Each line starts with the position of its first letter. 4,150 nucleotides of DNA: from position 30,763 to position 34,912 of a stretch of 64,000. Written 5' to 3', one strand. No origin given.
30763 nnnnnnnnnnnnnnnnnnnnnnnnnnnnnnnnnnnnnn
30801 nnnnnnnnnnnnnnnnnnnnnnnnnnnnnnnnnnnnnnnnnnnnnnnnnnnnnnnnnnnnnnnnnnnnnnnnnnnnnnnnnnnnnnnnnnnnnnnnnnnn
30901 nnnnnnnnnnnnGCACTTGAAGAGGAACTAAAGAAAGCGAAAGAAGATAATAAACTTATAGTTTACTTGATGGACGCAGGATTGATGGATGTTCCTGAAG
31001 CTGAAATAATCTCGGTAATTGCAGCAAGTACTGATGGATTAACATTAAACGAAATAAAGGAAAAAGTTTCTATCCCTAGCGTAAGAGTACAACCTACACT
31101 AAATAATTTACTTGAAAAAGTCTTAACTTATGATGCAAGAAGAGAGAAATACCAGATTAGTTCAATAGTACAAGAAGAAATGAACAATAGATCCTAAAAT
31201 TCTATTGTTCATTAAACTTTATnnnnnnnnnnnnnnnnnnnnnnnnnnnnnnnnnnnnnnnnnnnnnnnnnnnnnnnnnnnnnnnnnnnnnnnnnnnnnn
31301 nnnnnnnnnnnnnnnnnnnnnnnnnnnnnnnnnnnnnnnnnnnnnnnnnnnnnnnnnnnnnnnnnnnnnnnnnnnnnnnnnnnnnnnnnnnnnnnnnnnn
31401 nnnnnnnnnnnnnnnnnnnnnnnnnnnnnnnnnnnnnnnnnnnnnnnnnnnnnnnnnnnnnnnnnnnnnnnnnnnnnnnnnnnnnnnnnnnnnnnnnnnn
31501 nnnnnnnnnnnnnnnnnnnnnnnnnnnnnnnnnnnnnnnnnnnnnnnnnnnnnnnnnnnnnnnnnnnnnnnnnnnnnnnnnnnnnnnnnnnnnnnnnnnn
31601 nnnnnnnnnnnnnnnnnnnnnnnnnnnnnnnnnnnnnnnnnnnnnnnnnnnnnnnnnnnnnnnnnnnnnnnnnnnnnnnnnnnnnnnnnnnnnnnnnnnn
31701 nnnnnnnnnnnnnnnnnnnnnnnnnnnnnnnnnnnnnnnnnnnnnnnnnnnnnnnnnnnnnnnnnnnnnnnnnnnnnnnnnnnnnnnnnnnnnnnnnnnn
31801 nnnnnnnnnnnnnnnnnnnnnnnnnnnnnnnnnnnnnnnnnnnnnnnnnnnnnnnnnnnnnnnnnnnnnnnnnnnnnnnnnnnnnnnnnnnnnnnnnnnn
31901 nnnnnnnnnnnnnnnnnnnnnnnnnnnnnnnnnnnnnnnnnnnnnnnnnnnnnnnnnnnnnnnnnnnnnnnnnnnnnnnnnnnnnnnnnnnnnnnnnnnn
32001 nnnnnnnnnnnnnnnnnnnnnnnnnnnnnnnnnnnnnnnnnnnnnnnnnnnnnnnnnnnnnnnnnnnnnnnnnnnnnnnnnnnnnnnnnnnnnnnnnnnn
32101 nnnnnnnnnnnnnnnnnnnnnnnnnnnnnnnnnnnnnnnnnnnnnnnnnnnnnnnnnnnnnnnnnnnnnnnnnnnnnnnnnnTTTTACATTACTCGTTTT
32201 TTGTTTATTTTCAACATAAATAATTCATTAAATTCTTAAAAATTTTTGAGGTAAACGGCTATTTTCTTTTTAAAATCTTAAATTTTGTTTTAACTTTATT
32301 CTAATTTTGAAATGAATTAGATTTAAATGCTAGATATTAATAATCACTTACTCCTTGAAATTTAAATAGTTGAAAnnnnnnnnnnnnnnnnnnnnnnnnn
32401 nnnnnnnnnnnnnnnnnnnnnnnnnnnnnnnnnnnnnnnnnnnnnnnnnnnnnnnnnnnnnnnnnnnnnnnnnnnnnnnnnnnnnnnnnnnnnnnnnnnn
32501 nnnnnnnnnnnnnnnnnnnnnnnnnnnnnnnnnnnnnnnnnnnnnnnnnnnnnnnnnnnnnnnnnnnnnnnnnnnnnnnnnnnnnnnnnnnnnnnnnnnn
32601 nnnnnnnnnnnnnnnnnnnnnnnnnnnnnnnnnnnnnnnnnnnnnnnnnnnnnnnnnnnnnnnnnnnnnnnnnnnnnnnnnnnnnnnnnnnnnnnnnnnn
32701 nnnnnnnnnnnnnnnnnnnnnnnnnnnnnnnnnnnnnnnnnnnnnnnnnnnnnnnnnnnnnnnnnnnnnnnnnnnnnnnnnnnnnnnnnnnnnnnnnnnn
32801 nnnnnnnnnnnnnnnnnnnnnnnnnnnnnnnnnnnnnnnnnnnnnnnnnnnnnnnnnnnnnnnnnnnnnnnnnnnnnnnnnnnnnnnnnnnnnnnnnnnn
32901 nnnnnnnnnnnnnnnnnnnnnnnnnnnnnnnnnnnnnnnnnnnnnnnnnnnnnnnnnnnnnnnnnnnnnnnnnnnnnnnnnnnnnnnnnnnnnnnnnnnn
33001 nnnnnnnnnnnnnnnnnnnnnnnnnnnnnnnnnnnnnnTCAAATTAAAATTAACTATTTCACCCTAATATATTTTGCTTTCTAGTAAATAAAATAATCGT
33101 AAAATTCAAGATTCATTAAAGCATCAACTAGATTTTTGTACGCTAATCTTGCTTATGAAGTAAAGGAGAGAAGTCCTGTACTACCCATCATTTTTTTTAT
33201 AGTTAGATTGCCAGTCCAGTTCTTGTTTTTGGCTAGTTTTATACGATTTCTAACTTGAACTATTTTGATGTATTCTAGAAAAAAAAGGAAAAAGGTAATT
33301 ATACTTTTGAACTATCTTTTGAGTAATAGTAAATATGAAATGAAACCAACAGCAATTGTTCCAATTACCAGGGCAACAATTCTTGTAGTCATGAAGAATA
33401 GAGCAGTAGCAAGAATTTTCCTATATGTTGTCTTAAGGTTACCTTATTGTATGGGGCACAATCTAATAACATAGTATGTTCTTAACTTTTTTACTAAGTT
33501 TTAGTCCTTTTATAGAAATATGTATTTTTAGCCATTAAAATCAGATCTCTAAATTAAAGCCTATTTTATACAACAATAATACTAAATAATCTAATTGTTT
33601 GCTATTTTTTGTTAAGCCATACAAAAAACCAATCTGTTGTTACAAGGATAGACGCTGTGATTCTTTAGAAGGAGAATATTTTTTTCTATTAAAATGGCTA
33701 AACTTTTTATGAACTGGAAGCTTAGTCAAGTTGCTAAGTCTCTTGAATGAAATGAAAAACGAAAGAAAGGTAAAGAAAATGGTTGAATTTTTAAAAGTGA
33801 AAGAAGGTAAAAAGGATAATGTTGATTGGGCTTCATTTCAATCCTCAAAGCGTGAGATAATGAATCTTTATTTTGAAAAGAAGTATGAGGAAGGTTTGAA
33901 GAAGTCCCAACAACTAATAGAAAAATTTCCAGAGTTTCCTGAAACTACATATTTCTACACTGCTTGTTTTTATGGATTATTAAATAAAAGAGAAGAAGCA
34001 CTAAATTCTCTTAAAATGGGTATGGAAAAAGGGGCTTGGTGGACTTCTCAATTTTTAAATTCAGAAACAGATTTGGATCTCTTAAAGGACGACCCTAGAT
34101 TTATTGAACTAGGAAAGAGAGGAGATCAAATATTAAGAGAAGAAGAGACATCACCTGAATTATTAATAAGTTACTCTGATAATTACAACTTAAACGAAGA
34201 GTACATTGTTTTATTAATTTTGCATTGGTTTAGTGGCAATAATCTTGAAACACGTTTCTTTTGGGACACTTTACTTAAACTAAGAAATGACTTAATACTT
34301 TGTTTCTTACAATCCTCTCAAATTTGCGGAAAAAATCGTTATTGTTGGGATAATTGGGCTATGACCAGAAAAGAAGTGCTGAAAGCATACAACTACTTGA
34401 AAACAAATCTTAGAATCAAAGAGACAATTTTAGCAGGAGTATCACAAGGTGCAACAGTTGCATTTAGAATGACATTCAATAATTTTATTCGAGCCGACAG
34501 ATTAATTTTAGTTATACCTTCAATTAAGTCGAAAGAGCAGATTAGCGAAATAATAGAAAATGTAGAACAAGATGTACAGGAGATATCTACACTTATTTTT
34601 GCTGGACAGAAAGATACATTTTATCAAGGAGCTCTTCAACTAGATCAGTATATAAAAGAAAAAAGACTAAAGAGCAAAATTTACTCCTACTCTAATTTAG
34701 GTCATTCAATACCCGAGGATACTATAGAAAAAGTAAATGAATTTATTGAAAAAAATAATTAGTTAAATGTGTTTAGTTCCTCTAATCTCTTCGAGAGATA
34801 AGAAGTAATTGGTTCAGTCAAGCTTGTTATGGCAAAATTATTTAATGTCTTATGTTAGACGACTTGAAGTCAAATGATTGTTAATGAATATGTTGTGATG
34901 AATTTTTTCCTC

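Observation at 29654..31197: Tandem pair of coiled-coil + winged-helix-like paralogues of unknown function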

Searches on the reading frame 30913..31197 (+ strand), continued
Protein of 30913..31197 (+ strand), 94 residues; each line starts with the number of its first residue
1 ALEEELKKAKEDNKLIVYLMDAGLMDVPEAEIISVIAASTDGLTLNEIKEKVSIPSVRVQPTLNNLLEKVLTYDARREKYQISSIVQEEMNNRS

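Call 74: find_encoding_contigs(protein=P0127, flank=8000, max_places=1)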
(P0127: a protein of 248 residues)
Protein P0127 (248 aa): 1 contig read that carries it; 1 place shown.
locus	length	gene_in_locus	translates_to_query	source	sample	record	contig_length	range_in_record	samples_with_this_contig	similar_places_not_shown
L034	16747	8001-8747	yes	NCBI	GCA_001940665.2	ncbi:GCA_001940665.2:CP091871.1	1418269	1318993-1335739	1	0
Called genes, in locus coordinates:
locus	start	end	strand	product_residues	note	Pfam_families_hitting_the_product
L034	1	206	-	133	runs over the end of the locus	PF02629:CoA_binding, PF13380:CoA_binding_2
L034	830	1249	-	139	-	PF00210:Ferritin, PF02915:Rubrerythrin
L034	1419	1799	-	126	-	PF01022:HTH_5, PF12840:HTH_20, PF13412:HTH_24 (weak)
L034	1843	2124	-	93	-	PF13534:Fer4_17 (faint), PF00037:Fer4, PF12797:Fer4_2 (weak), PF12837:Fer4_6 (weak), PF13237:Fer4_10 (weak), PF14697:Fer4_21, PF12838:Fer4_7 (weak), PF13187:Fer4_9 (weak), +3 more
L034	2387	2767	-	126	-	-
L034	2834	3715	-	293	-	PF00753:Lactamase_B (faint), PF12706:Lactamase_B_2 (weak)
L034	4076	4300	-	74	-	PF07927:HicA_toxin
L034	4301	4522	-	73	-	PF15919:HicB_lk_antitox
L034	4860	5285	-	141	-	-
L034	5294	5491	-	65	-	-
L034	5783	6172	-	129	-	PF02310:B12-binding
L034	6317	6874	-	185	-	PF01169:GDT1, PF01925:TauE (faint), PF01169:GDT1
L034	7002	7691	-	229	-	PF02511:Thy1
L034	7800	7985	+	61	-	-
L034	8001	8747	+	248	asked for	PF15619:Lebercilin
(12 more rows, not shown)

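Call 75: find_encoding_contigs(protein=P0124, flank=8000, max_places=1)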
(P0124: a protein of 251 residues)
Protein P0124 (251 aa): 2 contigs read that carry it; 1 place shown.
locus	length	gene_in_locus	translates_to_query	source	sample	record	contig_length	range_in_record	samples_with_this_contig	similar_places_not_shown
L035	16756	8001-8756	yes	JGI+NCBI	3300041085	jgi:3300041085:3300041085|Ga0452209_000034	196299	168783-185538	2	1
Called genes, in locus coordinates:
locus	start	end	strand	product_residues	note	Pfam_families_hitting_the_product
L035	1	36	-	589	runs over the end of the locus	-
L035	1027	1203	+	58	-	-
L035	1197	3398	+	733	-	PF12826:HHH_2 (faint), PF14520:HHH_5, PF00488:MutS_V (weak)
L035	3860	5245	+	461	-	PF00753:Lactamase_B, PF13483:Lactamase_B_3 (weak), PF23023:Anti-Pycsar_Apyc1, PF12706:Lactamase_B_2, PF16661:Lactamase_B_6, PF10996:Beta-Casp, PF07521:RMMBL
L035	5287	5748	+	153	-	PF14464:Prok-JAB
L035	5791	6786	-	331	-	PF04055:Radical_SAM, PF13353:Fer4_12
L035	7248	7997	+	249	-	-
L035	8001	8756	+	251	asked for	-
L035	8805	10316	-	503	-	PF00571:CBS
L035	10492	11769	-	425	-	-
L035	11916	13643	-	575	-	PF00749:tRNA-synt_1c, PF03950:tRNA-synt_1c_C, PF20974:tRNA-synt_1c_C2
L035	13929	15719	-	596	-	PF00749:tRNA-synt_1c, PF03950:tRNA-synt_1c_C, PF20974:tRNA-synt_1c_C2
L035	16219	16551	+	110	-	-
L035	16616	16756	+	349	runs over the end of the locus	-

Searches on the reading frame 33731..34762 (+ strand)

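Call 3: search_protein_families(library=pfam, proteins=[window:33731-34762:+], max_evalue=1)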
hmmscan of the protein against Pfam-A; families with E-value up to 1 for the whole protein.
window:33731-34762:+ (343 aa): 6 families
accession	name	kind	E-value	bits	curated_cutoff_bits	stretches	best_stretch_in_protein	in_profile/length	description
PF22316.2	ABhydrolase-like_N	-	5.2e-07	29.9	27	1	44-128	10-95/106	A/B hydrolase-like, N-terminal domain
PF02230.22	Abhydrolase_2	-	0.00034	21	23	1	223-342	98-216/217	Phospholipase/Carboxylesterase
PF12146.15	Hydrolase_4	-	0.002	17.9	27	1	202-272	48-120/239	Serine aminopeptidase, S33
PF03959.19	FSH1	-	0.024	14.7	21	1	234-330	105-204/211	Serine hydrolase (FSH1)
PF11288.14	DUF3089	-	0.042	13.8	23.4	1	214-251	77-115/207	Protein of unknown function (DUF3089)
PF01738.24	DLH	-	0.083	12.9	21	1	221-330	86-191/217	Dienelactone hydrolase family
